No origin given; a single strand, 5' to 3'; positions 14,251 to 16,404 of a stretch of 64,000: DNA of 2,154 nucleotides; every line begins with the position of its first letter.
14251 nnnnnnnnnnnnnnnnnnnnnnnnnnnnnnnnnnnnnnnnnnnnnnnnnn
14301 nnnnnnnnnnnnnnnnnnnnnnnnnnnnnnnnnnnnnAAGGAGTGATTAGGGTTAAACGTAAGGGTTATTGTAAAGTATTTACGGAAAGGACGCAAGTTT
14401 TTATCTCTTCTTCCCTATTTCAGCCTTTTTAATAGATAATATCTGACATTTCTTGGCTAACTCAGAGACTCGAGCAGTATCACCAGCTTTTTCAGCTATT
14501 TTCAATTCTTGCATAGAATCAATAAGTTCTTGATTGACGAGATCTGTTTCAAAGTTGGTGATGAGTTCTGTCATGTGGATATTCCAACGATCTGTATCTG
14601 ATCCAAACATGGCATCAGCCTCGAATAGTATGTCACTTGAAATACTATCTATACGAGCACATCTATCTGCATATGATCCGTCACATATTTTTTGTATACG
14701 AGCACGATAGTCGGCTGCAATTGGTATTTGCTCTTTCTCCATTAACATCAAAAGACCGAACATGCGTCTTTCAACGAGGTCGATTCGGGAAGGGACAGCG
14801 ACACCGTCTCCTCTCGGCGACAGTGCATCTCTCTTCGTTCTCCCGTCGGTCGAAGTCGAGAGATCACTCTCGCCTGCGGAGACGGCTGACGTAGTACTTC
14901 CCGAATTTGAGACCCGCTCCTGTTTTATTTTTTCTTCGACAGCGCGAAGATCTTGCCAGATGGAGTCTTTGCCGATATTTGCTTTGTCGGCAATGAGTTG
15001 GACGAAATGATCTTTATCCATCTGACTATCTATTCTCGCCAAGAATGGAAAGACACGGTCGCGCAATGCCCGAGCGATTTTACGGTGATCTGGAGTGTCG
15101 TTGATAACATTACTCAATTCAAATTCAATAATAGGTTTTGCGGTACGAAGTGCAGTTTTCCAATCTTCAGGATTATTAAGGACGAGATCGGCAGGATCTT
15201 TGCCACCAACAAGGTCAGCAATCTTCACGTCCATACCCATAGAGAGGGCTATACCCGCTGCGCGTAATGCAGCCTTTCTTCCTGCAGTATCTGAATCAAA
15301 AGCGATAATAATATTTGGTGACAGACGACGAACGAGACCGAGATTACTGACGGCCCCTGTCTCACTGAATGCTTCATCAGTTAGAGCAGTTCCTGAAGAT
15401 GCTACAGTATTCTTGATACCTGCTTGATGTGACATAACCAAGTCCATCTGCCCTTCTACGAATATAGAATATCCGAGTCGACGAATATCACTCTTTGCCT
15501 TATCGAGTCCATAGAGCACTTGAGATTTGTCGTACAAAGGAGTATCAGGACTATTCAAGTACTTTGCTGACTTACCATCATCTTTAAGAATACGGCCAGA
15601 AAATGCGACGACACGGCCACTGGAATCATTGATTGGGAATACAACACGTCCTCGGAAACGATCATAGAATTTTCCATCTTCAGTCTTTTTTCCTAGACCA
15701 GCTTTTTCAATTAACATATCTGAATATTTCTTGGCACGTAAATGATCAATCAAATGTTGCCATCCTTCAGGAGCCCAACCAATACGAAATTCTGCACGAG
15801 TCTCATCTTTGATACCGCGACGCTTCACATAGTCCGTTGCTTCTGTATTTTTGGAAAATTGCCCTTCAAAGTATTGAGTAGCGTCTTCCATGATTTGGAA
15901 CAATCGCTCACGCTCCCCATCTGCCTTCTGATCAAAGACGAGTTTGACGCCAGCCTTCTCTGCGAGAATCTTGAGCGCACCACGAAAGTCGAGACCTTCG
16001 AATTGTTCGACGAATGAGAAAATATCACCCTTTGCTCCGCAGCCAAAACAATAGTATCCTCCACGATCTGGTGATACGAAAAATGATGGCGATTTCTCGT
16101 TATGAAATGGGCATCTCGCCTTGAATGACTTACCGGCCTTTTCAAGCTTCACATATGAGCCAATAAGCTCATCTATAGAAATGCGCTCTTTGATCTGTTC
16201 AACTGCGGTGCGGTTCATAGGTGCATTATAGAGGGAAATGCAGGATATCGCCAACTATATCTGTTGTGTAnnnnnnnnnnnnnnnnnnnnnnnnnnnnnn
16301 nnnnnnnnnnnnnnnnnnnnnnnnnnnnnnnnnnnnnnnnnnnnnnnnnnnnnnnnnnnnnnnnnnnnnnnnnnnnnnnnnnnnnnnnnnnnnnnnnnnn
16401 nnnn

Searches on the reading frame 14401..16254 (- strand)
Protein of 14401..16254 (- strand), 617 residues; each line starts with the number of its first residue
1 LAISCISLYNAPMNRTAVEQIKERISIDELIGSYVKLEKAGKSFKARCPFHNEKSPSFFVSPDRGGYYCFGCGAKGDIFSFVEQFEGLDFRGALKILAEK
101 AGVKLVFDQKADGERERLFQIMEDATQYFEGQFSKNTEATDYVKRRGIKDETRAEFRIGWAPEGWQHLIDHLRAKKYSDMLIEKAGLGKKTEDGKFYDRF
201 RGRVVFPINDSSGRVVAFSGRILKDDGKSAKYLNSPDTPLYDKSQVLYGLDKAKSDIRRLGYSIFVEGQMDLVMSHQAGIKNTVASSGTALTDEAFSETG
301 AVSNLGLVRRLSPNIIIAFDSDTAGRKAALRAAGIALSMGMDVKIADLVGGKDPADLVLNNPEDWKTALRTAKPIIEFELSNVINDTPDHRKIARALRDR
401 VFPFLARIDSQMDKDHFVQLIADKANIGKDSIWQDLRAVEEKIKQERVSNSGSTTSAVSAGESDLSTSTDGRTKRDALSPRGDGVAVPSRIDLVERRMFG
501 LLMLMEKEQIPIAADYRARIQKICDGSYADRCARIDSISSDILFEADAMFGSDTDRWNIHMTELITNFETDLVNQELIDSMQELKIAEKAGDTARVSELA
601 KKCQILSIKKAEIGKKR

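Call 10: search_protein_families(library=pfam, proteins=[window:14401-16254:-], max_evalue=0.001)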
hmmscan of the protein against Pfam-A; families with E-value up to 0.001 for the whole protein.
window:14401-16254:- (617 aa): 6 families
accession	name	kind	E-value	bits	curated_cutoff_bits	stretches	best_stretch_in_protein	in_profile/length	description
PF08275.17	DNAG_N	-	1e-42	145.6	26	1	129-254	2-128/128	DNA primase catalytic core, N-terminal domain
PF01807.25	Zn_ribbon_DnaG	-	5.3e-33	113.2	24.9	1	15-108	3-96/98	CHC2 zinc finger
PF13155.12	Toprim_2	-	6.2e-15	55.8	22.1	1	265-357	2-87/88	Toprim-like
PF13662.12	Toprim_4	-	4.5e-14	52.9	25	1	264-345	4-83/85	Toprim domain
PF01751.28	Toprim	-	3.6e-08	33.9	23.1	1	264-346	3-94/96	Toprim domain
PF13362.12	Toprim_3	-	0.00024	21.9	27.2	1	300-359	30-90/95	Toprim domain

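Call 11: search_protein_families(library=ncbifam, proteins=[window:14401-16254:-], max_evalue=0.001)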
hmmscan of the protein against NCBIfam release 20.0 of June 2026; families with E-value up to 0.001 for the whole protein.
window:14401-16254:- (617 aa): 3 families
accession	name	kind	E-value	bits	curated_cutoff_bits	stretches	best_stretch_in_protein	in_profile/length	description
TIGR01391.1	dnaG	equivalog_domain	2.7e-118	395.4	283.6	1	15-424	4-413/414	DNA primase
NF006382.0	PRK08624.1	equivalog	6.1e-08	31.9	440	1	55-290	48-276/373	hypothetical protein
TIGR00646.1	MG010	hypoth_equivalog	1.3e-06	28.1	260.65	1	232-371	85-214/218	DNA primase-like protein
